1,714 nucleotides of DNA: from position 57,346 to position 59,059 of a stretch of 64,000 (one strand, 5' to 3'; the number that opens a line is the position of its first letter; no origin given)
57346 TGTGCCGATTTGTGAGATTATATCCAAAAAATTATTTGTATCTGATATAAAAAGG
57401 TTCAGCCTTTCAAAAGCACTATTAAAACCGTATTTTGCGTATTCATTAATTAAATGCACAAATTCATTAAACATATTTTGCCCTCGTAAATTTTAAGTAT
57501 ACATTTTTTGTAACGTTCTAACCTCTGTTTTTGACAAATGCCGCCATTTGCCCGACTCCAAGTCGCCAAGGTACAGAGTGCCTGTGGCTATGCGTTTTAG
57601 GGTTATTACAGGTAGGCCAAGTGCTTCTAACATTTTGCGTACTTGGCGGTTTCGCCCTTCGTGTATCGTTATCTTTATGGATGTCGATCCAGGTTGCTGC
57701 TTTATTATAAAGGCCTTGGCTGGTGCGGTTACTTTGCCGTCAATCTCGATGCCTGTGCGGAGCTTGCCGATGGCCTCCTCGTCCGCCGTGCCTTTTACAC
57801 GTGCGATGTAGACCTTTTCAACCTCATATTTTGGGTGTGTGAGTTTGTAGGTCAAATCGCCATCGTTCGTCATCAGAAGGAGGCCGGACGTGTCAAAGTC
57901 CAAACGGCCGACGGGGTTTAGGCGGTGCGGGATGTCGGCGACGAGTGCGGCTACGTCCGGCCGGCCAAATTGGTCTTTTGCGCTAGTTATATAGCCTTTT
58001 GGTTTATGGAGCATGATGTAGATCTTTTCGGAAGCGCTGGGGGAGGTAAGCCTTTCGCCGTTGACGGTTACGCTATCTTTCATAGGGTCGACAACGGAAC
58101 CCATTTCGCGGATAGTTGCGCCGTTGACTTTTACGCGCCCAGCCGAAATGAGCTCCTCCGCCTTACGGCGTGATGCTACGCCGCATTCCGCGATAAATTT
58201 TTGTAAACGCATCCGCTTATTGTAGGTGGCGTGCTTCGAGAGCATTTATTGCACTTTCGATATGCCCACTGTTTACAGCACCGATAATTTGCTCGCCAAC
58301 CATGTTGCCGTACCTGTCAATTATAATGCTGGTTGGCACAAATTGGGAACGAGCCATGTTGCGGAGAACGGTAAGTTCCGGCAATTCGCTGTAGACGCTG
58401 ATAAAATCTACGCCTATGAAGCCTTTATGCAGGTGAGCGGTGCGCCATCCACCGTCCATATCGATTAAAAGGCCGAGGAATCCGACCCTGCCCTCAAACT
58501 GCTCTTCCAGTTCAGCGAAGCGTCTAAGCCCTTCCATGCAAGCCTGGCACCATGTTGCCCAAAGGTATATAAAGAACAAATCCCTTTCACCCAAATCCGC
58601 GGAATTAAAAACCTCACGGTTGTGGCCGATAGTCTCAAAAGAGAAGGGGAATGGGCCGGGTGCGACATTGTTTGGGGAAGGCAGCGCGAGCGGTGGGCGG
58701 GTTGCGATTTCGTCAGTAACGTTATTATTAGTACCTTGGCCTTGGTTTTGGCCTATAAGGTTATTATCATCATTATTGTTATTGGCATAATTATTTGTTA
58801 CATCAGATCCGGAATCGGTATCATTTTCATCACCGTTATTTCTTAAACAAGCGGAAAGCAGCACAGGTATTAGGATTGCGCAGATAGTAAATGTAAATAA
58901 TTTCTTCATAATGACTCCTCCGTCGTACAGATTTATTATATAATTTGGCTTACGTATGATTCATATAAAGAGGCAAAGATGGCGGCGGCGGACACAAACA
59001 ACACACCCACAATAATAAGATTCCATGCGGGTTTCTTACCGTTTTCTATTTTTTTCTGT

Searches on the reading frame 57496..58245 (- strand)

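Call 79: search_protein_families(library=pfam, proteins=[window:57496-58245:-], max_evalue=0.001)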
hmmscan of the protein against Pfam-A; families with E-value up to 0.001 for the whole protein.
window:57496-58245:- (250 aa): 3 families
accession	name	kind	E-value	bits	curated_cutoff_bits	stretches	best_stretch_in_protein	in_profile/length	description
PF00849.27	PseudoU_synth_2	-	1.5e-25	90.7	26.8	1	76-208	2-152/152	RNA pseudouridylate synthase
PF01479.30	S4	-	1.1e-13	51.1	22.8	1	12-55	1-45/48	S4 domain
PF22421.1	SYY_C-terminal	-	0.00024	21.4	27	0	9-54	16-62/83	Tyrosine--tRNA ligase SYY-like C-terminal domain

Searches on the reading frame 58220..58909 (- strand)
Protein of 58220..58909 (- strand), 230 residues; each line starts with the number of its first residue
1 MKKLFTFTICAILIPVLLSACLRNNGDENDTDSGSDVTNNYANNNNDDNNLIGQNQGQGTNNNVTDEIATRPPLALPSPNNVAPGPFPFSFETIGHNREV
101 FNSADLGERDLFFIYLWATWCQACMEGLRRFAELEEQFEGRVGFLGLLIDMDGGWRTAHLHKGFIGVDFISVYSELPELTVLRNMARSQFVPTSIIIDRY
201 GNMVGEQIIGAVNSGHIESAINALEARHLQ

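Call 79: search_protein_families(library=pfam, proteins=[window:58220-58909:-], max_evalue=0.001)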
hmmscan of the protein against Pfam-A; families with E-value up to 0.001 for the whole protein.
window:58220-58909:- (230 aa): 1 family
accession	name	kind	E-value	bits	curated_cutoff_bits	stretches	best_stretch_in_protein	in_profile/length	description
PF13905.12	Thioredoxin_8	-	1.8e-05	25.4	27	1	111-202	3-93/94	Thioredoxin-like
